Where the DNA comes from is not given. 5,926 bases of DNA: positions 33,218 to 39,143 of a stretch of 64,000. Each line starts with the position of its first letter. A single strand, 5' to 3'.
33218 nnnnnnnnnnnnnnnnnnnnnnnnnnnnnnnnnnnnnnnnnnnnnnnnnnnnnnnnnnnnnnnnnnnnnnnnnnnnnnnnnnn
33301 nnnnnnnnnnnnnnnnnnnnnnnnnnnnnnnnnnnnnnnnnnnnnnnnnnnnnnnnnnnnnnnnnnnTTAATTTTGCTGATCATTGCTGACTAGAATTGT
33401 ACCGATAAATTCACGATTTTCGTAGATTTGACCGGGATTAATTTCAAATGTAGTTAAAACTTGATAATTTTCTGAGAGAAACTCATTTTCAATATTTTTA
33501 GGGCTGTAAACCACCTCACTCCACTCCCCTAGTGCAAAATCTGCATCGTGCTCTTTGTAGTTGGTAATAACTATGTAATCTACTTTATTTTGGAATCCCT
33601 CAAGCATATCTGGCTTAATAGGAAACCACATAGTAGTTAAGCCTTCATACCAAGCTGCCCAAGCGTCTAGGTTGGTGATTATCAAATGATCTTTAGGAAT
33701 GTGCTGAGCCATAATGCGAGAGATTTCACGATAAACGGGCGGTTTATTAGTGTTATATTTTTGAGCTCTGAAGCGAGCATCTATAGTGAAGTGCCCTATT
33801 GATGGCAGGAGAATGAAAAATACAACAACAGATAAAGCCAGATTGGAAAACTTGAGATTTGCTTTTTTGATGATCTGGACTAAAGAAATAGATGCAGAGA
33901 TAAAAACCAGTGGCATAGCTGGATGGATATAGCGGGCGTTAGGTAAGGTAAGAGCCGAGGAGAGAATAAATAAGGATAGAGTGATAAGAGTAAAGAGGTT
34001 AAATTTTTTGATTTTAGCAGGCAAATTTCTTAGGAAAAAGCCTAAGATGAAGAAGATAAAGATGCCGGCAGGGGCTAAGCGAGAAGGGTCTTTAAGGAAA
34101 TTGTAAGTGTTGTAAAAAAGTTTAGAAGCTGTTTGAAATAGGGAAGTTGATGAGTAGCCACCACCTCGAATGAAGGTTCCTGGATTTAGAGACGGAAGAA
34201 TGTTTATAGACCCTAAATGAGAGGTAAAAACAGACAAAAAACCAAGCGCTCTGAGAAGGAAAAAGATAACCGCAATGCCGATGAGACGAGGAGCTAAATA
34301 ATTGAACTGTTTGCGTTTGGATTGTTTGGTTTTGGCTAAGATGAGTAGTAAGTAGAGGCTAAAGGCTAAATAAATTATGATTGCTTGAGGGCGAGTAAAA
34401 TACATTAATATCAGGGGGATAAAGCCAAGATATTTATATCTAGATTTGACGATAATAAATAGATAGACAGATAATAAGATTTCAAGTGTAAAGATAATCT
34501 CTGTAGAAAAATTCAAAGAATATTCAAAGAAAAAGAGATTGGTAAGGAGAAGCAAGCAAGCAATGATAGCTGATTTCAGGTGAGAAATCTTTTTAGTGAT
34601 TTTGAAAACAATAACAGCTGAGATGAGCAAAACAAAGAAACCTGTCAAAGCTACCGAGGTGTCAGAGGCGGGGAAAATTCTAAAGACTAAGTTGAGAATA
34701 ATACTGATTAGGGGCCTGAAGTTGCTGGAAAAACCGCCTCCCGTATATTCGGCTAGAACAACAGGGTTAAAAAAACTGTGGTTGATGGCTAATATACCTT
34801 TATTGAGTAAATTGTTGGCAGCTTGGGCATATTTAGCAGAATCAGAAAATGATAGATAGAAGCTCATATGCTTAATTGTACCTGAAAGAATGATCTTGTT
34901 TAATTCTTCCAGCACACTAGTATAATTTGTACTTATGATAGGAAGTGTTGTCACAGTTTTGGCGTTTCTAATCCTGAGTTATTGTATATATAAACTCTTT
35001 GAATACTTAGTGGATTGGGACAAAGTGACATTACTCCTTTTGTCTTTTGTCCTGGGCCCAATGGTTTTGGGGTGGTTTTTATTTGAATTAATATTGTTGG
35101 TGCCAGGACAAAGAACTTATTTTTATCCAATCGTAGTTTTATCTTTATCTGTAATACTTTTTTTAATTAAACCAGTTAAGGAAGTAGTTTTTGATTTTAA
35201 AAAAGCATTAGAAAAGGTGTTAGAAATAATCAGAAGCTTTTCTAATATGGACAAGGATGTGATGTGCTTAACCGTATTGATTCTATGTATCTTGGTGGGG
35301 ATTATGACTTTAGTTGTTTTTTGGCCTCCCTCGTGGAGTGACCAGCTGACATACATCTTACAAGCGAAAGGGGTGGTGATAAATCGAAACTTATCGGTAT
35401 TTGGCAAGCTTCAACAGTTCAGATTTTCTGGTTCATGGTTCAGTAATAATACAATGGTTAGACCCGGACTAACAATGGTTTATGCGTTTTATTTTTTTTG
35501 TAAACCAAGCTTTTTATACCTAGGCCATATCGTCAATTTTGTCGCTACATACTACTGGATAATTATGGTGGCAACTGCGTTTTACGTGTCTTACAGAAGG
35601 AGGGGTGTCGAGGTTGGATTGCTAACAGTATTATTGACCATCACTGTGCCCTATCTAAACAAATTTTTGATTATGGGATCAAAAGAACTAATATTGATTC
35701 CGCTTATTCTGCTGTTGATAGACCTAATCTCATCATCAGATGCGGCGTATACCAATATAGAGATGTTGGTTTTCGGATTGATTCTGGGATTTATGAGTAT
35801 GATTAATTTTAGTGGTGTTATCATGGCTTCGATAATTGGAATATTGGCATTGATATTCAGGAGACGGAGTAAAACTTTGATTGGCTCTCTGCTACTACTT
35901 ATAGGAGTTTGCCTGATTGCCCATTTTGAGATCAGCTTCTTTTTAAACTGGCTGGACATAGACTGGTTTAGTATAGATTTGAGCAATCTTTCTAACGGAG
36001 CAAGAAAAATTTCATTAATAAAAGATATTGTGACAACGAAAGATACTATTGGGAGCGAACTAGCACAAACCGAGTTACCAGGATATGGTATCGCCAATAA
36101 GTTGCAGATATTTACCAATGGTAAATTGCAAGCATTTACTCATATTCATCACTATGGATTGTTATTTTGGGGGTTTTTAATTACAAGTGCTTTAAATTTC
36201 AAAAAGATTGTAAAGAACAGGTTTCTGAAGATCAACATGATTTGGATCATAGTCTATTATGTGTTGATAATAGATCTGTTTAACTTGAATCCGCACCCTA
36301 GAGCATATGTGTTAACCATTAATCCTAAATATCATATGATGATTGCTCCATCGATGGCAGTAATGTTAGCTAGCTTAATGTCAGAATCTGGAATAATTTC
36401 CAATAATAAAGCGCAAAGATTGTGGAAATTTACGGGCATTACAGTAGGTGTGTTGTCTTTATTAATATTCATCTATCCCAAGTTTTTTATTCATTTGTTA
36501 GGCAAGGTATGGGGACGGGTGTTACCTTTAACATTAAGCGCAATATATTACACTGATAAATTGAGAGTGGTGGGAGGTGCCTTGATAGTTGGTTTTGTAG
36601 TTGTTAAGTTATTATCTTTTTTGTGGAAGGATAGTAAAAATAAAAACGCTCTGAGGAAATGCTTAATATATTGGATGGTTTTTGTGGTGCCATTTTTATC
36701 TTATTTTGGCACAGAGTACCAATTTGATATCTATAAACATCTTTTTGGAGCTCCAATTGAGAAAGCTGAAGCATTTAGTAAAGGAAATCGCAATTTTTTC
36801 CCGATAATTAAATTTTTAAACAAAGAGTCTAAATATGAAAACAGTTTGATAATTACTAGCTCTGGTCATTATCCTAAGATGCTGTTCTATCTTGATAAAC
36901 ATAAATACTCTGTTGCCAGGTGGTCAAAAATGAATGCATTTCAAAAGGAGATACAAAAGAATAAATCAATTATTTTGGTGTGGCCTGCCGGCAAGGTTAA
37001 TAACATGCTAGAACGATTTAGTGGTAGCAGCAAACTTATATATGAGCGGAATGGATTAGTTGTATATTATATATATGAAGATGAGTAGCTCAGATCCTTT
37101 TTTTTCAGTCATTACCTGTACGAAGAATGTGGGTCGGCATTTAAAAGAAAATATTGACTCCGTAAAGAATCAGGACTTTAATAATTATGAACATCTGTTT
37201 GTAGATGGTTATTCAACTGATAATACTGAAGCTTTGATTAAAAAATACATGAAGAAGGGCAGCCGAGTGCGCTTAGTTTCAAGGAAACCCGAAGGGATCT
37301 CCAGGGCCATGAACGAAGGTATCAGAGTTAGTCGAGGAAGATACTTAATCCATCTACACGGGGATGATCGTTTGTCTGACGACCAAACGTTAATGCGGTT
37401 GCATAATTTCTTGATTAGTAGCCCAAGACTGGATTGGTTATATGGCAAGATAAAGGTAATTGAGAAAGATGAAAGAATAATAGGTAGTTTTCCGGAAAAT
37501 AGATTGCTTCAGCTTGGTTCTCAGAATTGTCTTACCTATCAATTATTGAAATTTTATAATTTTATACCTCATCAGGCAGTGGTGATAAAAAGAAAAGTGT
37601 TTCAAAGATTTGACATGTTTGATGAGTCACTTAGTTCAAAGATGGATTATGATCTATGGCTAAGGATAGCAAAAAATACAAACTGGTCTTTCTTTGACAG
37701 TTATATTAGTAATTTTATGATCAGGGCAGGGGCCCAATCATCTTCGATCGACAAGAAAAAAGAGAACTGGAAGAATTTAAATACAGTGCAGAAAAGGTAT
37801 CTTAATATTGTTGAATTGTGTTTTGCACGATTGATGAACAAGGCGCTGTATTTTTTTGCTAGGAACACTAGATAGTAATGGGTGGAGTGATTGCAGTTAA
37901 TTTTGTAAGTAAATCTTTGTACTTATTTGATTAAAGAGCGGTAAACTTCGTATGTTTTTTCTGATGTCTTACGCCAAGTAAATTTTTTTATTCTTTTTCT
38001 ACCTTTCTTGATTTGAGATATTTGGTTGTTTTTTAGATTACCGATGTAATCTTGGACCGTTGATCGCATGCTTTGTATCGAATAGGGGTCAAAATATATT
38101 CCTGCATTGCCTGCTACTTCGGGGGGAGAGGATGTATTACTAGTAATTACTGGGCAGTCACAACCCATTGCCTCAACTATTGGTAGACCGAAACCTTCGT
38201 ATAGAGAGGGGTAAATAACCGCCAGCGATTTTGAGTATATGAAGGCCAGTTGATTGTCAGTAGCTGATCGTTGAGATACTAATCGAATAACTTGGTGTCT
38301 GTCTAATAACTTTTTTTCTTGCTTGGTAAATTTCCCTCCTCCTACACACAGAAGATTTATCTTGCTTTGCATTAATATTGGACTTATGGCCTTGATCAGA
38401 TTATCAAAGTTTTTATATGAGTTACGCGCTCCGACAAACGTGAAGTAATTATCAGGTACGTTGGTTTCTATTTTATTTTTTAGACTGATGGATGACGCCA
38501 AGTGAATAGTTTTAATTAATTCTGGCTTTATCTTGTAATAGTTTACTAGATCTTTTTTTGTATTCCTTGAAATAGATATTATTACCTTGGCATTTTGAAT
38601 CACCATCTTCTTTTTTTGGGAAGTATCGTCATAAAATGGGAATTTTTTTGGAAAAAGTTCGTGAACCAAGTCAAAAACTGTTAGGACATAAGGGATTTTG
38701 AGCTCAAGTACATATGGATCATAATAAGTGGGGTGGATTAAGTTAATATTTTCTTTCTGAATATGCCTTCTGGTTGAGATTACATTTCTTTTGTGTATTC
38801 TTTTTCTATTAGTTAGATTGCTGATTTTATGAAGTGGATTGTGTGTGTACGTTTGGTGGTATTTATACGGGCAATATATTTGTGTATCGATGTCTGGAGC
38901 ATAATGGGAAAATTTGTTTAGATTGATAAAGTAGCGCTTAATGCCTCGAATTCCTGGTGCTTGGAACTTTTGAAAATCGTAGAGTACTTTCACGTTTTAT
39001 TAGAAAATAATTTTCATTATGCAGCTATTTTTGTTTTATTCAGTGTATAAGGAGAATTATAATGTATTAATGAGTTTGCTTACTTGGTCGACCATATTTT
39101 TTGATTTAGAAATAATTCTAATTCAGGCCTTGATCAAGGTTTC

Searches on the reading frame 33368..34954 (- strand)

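Call 28: search_protein_families(library=pfam, proteins=[window:33368-34954:-], max_evalue=0.00001)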
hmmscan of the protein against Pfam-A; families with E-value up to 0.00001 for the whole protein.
window:33368-34954:- (528 aa): 1 family
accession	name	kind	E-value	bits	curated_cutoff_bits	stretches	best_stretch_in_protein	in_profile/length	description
PF13231.12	PMT_2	-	1.6e-10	41.8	26.1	1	81-230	4-154/160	Dolichyl-phosphate-mannose-protein mannosyltransferase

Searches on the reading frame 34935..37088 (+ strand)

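Call 28: search_protein_families(library=pfam, proteins=[window:34935-37088:+], max_evalue=0.00001)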
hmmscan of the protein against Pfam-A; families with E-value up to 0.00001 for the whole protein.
window:34935-37088:+ (717 aa): 0 families

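Call 44: search_protein_families(library=pfam, proteins=[window:34935-37088:+], max_evalue=5)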
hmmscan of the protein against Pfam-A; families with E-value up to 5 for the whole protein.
window:34935-37088:+ (717 aa): 1 family
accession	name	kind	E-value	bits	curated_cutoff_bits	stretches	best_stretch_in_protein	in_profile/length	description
PF03288.22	Pox_D5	-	0.049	14.5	21.4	1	623-687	5-65/86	Poxvirus D5 protein-like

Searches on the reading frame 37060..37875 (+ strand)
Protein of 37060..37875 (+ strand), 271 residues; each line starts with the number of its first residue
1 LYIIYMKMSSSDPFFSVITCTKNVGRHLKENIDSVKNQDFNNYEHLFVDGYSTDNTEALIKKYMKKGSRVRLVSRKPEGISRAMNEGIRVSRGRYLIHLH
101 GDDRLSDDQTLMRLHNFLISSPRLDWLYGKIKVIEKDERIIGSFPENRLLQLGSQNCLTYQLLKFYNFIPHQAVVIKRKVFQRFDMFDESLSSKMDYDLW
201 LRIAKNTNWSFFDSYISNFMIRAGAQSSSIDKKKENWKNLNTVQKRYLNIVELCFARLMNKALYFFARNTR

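Call 28: search_protein_families(library=pfam, proteins=[window:37060-37875:+], max_evalue=0.00001)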
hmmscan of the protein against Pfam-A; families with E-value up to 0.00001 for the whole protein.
window:37060-37875:+ (271 aa): 2 families
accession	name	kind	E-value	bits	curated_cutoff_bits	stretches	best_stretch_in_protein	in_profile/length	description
PF00535.33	Glycos_transf_2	-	8.6e-23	81.5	23.3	1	16-120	1-105/168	Glycosyl transferase family 2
PF10111.15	Glyco_tranf_2_2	-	1.3e-09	38.4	27.3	1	17-207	2-203/276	Glycosyltransferase like family 2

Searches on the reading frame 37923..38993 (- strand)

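Call 3: search_protein_families(library=pfam, proteins=[window:37923-38993:-], max_evalue=0.01)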
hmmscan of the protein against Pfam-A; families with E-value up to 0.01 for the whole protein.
window:37923-38993:- (356 aa): 4 families
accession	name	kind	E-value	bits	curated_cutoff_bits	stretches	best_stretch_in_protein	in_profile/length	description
PF00534.26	Glycos_transf_1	-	7.7e-26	91.1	26.4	1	172-320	6-159/172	Glycosyl transferases group 1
PF13692.12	Glyco_trans_1_4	-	1.2e-19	71.4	27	1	183-315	3-138/142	Glycosyl transferases group 1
PF13439.12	Glyco_transf_4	-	4.7e-07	30.4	28.5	1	61-164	51-163/170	Glycosyltransferase Family 4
PF20706.3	GT4-conflict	-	3.1e-05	23.6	26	1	131-288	143-314/385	Family 4 Glycosyltransferase in conflict systems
